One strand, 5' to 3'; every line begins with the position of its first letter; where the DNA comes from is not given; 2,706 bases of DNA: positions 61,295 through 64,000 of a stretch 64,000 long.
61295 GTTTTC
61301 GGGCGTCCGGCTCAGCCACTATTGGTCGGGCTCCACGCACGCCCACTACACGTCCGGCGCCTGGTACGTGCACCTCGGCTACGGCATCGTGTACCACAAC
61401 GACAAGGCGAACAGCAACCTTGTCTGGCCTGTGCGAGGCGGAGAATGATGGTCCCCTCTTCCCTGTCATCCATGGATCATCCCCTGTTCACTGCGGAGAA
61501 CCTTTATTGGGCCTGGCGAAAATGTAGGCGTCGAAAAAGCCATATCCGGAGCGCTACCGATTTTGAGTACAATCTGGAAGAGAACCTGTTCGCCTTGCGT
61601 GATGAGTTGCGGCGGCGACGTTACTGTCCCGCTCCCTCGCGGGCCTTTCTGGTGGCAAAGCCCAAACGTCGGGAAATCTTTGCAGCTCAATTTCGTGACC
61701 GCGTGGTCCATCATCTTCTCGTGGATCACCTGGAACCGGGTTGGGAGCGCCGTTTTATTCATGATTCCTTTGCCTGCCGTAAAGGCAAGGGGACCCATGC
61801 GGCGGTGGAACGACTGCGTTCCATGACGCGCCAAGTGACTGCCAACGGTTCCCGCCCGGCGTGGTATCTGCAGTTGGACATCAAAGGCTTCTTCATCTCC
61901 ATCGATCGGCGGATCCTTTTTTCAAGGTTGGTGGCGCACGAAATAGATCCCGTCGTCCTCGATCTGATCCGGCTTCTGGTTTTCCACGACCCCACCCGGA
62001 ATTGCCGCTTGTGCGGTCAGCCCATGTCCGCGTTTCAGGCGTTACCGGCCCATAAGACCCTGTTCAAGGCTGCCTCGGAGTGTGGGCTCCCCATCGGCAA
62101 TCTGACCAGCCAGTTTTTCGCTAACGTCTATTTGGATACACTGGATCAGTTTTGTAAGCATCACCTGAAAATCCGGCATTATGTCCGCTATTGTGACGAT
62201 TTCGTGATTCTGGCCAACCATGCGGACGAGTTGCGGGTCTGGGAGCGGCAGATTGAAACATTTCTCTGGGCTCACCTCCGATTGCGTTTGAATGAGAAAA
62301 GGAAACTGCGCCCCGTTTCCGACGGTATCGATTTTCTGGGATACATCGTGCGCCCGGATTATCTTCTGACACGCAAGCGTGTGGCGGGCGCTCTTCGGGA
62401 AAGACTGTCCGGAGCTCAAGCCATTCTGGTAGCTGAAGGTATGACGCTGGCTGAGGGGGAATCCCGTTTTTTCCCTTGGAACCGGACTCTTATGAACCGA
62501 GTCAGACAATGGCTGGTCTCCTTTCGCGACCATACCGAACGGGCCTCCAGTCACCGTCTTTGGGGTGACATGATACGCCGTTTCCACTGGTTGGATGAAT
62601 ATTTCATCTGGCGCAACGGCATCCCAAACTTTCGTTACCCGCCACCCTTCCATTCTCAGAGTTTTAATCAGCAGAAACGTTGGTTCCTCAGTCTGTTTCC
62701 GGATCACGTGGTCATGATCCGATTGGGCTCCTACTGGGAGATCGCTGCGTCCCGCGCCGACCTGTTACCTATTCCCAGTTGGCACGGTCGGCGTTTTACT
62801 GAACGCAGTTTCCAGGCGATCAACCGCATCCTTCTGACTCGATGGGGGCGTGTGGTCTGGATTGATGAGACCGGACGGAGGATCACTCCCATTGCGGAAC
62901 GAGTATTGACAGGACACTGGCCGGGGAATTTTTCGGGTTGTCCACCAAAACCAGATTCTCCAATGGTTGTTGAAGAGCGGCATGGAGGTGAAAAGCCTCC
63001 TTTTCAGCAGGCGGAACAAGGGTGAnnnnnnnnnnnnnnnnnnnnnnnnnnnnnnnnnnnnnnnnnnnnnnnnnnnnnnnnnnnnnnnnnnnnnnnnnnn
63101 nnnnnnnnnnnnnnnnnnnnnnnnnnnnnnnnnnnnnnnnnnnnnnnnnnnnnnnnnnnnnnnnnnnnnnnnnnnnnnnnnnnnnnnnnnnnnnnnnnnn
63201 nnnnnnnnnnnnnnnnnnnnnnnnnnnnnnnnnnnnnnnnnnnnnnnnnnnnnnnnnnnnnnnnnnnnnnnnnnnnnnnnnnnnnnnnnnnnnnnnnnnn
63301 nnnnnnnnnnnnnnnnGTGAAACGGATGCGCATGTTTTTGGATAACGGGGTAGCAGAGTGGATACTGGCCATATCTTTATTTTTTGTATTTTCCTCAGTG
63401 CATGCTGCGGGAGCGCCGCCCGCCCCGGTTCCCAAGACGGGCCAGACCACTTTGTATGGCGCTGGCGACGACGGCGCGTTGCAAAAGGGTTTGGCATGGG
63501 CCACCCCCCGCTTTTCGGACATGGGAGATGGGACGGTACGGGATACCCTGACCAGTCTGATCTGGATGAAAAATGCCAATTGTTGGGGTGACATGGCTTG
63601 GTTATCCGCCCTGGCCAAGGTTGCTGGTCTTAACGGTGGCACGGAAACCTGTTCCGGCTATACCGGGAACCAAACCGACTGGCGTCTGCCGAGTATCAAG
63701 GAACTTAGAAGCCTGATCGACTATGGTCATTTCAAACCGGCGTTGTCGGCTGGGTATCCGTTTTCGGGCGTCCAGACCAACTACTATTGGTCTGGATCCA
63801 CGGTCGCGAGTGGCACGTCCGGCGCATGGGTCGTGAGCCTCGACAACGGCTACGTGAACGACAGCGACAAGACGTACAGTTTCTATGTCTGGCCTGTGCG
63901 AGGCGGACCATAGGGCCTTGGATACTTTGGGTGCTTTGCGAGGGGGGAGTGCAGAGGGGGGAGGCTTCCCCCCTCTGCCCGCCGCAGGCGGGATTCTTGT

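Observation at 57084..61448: DGR target is a giant lipoprotein carrying two peptidase-type domains, including M23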

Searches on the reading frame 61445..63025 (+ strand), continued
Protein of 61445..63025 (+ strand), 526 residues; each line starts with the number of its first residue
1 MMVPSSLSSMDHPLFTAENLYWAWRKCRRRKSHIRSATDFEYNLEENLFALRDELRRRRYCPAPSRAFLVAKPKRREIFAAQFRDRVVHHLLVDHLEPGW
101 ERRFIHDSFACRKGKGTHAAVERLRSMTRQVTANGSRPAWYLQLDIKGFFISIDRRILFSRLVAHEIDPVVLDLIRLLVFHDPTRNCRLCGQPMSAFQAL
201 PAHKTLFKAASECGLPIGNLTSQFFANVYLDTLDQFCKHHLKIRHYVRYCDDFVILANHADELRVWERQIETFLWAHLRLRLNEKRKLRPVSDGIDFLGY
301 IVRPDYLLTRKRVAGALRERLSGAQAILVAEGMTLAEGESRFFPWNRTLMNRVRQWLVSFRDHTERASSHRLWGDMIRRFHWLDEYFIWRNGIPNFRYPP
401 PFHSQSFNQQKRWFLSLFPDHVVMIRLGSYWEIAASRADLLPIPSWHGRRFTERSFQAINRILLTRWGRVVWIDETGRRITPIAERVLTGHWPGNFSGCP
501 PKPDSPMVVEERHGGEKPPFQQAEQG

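Call 104: search_protein_families(library=ncbifam, proteins=[window:61445-63025:+, L014:9245-9673:+, L032:9315-9734:+], max_evalue=0.001)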
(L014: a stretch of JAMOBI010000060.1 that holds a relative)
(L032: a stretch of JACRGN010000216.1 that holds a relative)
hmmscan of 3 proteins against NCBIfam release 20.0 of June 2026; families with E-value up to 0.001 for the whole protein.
window:61445-63025:+ (526 aa): 6 families
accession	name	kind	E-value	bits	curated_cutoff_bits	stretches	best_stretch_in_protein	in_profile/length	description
TIGR04416.1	group_II_RT_mat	equivalog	4.3e-35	121.5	300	2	35-177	23-161/353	group II intron reverse transcriptase/maturase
NF041747.1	Drt3a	equivalog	1.5e-13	50.8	200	1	135-301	107-261/412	antiviral reverse transcriptase Drt3a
NF041746.1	Drt2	equivalog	1.1e-10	41.2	390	1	195-287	203-296/416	antiviral reverse transcriptase Drt2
NF038233.2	retron_St85_RT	exception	4.3e-10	39.3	235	1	140-277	90-202/289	retron St85 family RNA-directed DNA polymerase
TIGR04499.1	abortive_AbiA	subfamily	0.00026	19.8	250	0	132-286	139-287/615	AbiA family abortive infection protein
NF041749.1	Drt4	equivalog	0.00039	19.5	450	1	199-285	179-262/489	antiviral reverse transcriptase Drt4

L014:9245-9673:+ (142 aa): 1 family
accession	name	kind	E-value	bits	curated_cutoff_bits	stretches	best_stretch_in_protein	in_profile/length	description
NF033474.1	DivGenRetAVD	equivalog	1.6e-09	38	80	1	7-111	1-104/104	diversity-generating retroelement protein Avd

L032:9315-9734:+ (139 aa): 1 family
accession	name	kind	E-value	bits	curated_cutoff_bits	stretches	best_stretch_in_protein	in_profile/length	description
NF033474.1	DivGenRetAVD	equivalog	1.2e-08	35.2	80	1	7-111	1-104/104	diversity-generating retroelement protein Avd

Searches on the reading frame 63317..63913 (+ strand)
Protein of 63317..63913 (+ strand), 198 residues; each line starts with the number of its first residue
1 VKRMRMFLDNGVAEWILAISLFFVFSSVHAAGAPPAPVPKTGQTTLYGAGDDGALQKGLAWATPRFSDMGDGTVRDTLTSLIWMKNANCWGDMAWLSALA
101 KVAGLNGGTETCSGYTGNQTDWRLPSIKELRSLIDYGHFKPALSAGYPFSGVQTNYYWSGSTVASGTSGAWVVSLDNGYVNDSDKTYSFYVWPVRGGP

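Call 3: search_protein_families(library=pfam, proteins=[window:63317-63913:+], max_evalue=0.01)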
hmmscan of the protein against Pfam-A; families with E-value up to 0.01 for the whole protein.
window:63317-63913:+ (198 aa): 1 family
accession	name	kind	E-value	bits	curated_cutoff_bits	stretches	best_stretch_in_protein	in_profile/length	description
PF07603.17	Lcl_C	-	1.2e-28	100.2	34.9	1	72-195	1-117/117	Lcl C-terminal domain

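Call 9: find_encoding_contigs(protein=window:63317-63913:+, flank=10000, max_places=6)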
Protein window:63317-63913:+ (198 aa): no gene with exactly this product is on record in the collection.

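Call 104: search_protein_families(library=ncbifam, proteins=[window:63317-63913:+], max_evalue=0.001)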
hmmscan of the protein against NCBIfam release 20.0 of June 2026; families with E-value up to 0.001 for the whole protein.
window:63317-63913:+ (198 aa): 1 family
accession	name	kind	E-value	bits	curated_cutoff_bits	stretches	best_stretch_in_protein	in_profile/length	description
NF047850.1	Lsa25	exception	7.4e-06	25.9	260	0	109-190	119-202/207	surface adhesin Lsa25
